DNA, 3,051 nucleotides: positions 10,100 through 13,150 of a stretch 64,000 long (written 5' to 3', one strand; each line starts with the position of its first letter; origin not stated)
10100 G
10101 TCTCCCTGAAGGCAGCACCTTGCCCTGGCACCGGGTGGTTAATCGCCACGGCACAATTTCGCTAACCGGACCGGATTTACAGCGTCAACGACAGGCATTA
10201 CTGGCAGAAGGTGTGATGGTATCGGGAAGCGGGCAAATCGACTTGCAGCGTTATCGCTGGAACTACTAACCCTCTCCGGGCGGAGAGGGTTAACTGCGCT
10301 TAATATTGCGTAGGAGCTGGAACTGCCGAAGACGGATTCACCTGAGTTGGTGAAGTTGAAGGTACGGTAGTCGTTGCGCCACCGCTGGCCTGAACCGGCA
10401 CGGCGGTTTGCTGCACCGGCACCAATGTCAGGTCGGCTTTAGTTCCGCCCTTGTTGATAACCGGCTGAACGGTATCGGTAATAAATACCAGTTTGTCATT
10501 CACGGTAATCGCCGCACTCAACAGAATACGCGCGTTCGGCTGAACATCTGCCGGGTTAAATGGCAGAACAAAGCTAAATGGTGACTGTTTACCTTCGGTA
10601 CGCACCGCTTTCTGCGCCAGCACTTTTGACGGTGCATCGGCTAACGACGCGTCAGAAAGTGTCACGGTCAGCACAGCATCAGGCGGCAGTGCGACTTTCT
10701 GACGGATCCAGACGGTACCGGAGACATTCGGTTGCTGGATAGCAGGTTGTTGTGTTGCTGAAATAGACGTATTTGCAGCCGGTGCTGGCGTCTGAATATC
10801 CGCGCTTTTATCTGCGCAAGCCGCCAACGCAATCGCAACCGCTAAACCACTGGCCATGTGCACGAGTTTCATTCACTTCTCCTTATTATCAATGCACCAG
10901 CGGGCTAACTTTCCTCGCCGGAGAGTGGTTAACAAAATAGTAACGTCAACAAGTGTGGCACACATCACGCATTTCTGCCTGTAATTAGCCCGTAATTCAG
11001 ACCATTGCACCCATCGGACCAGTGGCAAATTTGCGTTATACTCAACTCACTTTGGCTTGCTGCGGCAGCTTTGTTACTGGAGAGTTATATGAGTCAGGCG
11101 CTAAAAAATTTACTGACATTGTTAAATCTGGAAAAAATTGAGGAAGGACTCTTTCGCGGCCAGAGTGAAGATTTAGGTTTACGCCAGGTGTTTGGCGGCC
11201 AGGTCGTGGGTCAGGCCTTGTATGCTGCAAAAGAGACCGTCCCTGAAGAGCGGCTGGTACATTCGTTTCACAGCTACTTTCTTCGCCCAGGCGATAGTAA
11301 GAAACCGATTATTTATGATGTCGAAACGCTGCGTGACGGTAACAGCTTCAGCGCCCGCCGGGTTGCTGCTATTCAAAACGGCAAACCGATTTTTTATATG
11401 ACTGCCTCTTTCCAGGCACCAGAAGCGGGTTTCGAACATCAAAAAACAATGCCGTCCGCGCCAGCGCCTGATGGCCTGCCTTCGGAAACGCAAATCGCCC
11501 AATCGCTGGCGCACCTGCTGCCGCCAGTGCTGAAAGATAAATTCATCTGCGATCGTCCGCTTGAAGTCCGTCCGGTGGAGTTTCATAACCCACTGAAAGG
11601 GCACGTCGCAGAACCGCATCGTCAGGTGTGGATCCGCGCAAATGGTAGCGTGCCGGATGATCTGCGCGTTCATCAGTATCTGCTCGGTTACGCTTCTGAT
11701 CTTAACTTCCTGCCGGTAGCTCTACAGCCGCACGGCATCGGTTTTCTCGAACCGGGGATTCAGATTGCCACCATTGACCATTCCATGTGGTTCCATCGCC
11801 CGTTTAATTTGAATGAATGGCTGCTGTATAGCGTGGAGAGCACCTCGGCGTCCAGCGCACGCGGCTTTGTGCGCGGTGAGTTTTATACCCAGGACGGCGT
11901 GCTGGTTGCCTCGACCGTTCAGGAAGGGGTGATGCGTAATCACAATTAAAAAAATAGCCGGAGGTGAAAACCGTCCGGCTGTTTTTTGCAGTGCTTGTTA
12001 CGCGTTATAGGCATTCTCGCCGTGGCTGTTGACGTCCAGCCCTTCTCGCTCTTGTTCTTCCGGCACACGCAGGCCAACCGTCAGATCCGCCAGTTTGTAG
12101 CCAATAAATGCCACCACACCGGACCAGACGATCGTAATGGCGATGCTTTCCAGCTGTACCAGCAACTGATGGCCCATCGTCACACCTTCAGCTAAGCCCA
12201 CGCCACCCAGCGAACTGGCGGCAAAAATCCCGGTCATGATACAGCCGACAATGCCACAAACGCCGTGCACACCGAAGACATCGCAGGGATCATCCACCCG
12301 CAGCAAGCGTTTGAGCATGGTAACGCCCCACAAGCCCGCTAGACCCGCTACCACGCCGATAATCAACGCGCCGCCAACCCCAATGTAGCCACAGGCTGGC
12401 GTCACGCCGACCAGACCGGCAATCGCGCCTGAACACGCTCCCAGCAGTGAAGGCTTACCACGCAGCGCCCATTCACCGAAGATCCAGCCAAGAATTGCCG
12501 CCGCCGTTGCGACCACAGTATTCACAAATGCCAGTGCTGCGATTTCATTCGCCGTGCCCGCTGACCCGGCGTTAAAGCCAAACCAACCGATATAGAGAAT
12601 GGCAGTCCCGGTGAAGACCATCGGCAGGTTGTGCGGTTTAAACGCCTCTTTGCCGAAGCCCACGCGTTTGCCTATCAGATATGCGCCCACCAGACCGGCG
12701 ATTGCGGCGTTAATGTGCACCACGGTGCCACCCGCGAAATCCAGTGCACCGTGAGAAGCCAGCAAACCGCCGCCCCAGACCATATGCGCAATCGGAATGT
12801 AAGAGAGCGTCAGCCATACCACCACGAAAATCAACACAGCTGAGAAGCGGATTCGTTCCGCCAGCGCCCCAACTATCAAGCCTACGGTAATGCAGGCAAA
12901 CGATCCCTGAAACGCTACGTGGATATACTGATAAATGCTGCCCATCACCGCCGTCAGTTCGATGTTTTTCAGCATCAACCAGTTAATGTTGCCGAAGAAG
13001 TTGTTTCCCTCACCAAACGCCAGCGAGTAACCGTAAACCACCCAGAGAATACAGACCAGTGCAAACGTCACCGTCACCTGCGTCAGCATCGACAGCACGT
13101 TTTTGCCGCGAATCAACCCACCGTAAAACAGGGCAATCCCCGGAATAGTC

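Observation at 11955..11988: Palindromes between convergent gene pairs serving as shared terminators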

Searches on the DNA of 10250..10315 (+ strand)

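Call 65: search_dna_similar(query=window:10250-10315:+, collection=ecoli_genomes, mode=distant, max_rows=6, rows=spread)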
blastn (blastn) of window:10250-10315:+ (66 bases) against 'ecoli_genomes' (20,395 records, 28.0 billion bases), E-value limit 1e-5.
Records with a match: 5424; places in all: 5455; records where one place covers at least 80% of the query: 5393.
Genomes with a match: 5424 of 5426; with a place that covers at least 80% of the query: 5393. Places per genome that has any: lowest 1, median 1, highest 2. On chromosomes: 5453 places; on plasmids: 2.
Best place of each record, by identity: >=99% 752; 95-99% 4362; 90-95% 1; 80-90% 309.
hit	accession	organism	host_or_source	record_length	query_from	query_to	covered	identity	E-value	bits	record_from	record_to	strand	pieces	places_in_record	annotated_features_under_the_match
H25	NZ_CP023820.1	Escherichia coli strain 7/2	Homo sapiens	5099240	1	66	100%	100.0%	6e-25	120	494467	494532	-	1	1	MGMT family protein | ybaY: YbaY family lipoprotein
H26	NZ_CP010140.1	Escherichia coli strain D3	dog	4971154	1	66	100%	97.0%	3e-22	111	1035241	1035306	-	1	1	MGMT family protein | ybaY: YbaY family lipoprotein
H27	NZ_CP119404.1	Escherichia coli strain MRE162 substr. UK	Human faeces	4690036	1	66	100%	97.0%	3e-22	111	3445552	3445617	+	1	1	MGMT family protein | ybaY: YbaY family lipoprotein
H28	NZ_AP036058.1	Escherichia coli strain FS1576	not collected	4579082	1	66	100%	97.0%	3e-22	111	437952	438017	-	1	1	MGMT family protein | ybaY: YbaY family lipoprotein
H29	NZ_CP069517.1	Escherichia coli strain FDAARGOS_1262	Homo sapiens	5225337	2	66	98%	96.9%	1e-21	109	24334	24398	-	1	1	MGMT family protein | ybaY: YbaY family lipoprotein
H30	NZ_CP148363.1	Escherichia coli strain Z1323HEC0355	Homo sapiens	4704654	27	66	61%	95.0%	4e-8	64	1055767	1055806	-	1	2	ybaY: YbaY family lipoprotein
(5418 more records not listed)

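Call 69: get_annotated_region(hit=H30, flank=120)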
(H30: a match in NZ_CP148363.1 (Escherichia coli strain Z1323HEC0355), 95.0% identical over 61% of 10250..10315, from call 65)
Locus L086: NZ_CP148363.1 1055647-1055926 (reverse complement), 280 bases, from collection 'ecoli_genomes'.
description: Escherichia coli strain Z1323HEC0355 chromosome, complete genome
organism: Escherichia coli strain Z1323HEC0355 (NCBI taxid 562)
replicon: chromosome; assembly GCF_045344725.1
host: Homo sapiens; source: -; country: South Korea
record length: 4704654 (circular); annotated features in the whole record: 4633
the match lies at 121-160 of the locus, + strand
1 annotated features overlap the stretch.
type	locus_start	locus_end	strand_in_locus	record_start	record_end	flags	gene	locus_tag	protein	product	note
CDS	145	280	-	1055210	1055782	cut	ybaY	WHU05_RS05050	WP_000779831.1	YbaY family lipoprotein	-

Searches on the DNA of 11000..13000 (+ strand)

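Call 5: search_dna_similar(query=window:11000-13000:+, collection=ecoli_genomes, mode=near, max_rows=10)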
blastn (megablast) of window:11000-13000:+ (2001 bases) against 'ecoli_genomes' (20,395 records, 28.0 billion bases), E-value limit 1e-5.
Records with a match: 5424; places in all: 5425; records where one place covers at least 80% of the query: 5422.
Genomes with a match: 5424 of 5426; with a place that covers at least 80% of the query: 5422. Places per genome that has any: lowest 1, median 1, highest 2. On chromosomes: 5422 places; on plasmids: 3.
Best place of each record, by identity: >=99% 292; 95-99% 5132.
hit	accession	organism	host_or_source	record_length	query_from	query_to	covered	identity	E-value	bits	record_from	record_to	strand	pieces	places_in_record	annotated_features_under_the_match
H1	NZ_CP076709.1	Escherichia coli O158:H23 strain CFIAFB20140388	missing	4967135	1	2001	100%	99.8%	0e+0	3679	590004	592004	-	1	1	amtB: ammonium transporter AmtB | tesB: acyl-CoA thioesterase II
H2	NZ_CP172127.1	Escherichia coli strain GF43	chicken meat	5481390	1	2001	100%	99.8%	0e+0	3668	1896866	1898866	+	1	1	amtB: ammonium transporter AmtB | tesB: acyl-CoA thioesterase II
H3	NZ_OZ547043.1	Escherichia coli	Homo sapiens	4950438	1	2001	100%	99.8%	0e+0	3668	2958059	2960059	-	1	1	amtB: ammonium transporter AmtB | tesB: acyl-CoA thioesterase II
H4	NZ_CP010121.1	Escherichia coli strain C4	cow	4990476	1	2001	100%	99.7%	0e+0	3663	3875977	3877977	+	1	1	amtB: ammonium transporter AmtB | tesB: acyl-CoA thioesterase II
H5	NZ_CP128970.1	Escherichia coli strain TUM1886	missing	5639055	1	2001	100%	99.7%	0e+0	3663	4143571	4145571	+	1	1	amtB: ammonium transporter AmtB | tesB: acyl-CoA thioesterase II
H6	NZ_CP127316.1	Escherichia coli strain Ch1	Gallus gallus domesticus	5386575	1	2001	100%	99.7%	0e+0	3663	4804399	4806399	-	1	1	amtB: ammonium transporter AmtB | tesB: acyl-CoA thioesterase II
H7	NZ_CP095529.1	Escherichia coli strain GN06156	Homo sapiens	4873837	1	2001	100%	99.7%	0e+0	3663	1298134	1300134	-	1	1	amtB: ammonium transporter AmtB | tesB: acyl-CoA thioesterase II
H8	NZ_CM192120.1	Escherichia coli strain MEW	Pagophila eburnea (ivory gull)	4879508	1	2001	100%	99.7%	0e+0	3657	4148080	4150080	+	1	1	amtB: ammonium transporter AmtB | tesB: acyl-CoA thioesterase II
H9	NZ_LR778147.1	Escherichia coli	sediment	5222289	1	2001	100%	99.5%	0e+0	3635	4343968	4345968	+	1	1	amtB: ammonium transporter AmtB | tesB: acyl-CoA thioesterase II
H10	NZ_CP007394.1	Escherichia coli strain ST2747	-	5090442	1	2001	100%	99.3%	0e+0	3618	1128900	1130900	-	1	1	amtB: ammonium transporter AmtB | tesB: acyl-CoA thioesterase II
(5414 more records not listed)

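Call 64: search_dna_similar(query=window:11940-12005:+, collection=ecoli_genomes, mode=distant, max_rows=6, rows=spread)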
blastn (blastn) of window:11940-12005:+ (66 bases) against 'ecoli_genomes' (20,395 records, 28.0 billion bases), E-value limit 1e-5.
Records with a match: 5423; places in all: 5423; records where one place covers at least 80% of the query: 5423.
Genomes with a match: 5423 of 5426; with a place that covers at least 80% of the query: 5423. Places per genome that has any: lowest 1, median 1, highest 1. On chromosomes: 5421 places; on plasmids: 2.
Best place of each record, by identity: >=99% 3388; 95-99% 2033; 90-95% 2.
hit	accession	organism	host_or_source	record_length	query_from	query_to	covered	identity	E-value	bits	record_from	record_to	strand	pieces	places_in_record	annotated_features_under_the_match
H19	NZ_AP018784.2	Escherichia coli strain SK1144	-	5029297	1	66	100%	100.0%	6e-25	120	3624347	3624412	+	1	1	tesB: acyl-CoA thioesterase II | amtB: ammonium transporter AmtB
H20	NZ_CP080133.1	Escherichia coli strain PK8277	chicken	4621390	1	66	100%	100.0%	6e-25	120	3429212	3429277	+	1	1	tesB: acyl-CoA thioesterase II | amtB: ammonium transporter AmtB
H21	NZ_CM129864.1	Escherichia coli strain SW070910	wastewater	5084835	1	66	100%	100.0%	6e-25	120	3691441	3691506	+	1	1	tesB: acyl-CoA thioesterase II | amtB: ammonium transporter AmtB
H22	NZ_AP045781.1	Escherichia coli strain 23CRST022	Homo sapiens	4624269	1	66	100%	100.0%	6e-25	120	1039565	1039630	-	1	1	tesB: acyl-CoA thioesterase II | amtB: ammonium transporter AmtB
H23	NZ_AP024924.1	Escherichia coli O145:H28 strain 16003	Homo sapiens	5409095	1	66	100%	98.5%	3e-22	112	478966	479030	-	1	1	tesB: acyl-CoA thioesterase II | amtB: ammonium transporter AmtB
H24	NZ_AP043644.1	Escherichia coli strain AST85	Homo sapiens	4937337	11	66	85%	96.4%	8e-17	93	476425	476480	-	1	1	amtB: ammonium transporter AmtB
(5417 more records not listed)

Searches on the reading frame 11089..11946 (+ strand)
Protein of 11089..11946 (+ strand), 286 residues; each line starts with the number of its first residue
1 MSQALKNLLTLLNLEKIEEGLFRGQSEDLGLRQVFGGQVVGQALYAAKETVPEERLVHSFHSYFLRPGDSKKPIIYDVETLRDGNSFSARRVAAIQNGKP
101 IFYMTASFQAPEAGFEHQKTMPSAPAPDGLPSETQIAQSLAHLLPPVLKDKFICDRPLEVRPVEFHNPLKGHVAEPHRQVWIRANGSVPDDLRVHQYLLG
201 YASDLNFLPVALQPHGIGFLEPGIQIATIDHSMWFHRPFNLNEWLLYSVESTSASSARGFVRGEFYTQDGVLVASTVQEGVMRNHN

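Call 37: find_related_loci(query=window:11089-11946:+, collection=genome_contigs, flank=10000)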
Query window:11089-11946:+ (286 aa) in genome_contigs; peptide patterns used: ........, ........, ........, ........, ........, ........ (x = any residue, [..] = any of these).
600 stretches matched a pattern (row limit reached: there are more); 547 encode a relative of the query (tblastn E <= 1e-3); the best 80 are kept; 80 distinct loci.
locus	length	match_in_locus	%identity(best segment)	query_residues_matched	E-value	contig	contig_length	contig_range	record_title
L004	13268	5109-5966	99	1-286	0e+0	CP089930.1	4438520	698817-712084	Escherichia coli strain E69 chromosome, complete genome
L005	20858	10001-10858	99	1-286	0e+0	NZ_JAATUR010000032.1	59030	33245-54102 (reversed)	Escherichia coli strain SCPM-O-B-8794 32length=59030, whole genome shotgun sequence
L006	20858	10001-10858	98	1-286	0e+0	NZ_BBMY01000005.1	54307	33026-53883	Escherichia albertii NBRC 107761 = DSM 17582 strain NBRC 107761, whole genome shotgun sequence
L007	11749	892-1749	98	1-286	0e+0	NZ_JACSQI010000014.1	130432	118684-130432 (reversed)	Escherichia whittamii strain Sa2BVA5 NODE_14_length_130432_cov_8.821863, whole genome shotgun sequence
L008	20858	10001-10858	94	1-286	4e-179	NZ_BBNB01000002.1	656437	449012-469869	Citrobacter sedlakii NBRC 105722, whole genome shotgun sequence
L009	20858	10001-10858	94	1-286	3e-178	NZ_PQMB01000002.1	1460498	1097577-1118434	Citrobacter amalonaticus strain S646 scaffold2.1, whole genome shotgun sequence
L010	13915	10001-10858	93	1-286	6e-177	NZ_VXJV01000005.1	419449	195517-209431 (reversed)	Salmonella enterica subsp. diarizonae strain CCUG 30040T contig_0000005, whole genome shotgun sequence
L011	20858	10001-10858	87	1-286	1e-176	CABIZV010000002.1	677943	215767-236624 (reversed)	Enterobacteriaceae bacterium isolate MGYG-HGUT-00110 genome assembly, contig: .20298_3_19.2, whole genome shotgun sequen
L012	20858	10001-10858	93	1-286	5e-176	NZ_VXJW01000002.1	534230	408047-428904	Salmonella enterica subsp. arizonae strain CCUG 6322T contig_0000002, whole genome shotgun sequence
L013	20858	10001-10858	89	1-286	2e-172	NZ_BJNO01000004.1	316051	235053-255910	Raoultella terrigena strain NBRC 14941 sequence04, whole genome shotgun sequence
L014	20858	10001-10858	90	1-286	3e-172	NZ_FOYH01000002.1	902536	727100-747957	Enterobacter sp. kpr-6, whole genome shotgun sequence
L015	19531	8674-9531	89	1-286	3e-172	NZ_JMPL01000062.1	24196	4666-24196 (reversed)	Kluyvera ascorbata ATCC 33433 GKAS.assembly.062, whole genome shotgun sequence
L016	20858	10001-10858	89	1-286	3e-172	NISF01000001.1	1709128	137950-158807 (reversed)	Enterobacter sp. 10-1 NODE_1_length_1709128_cov_29.5066, whole genome shotgun sequence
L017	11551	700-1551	89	1-284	6e-172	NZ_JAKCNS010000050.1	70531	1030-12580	Kluyvera intermedia strain INSAq229 Aq229_contig_51, whole genome shotgun sequence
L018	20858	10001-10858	89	1-286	4e-171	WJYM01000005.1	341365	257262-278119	Enterobacteriaceae bacterium RIT691 5, whole genome shotgun sequence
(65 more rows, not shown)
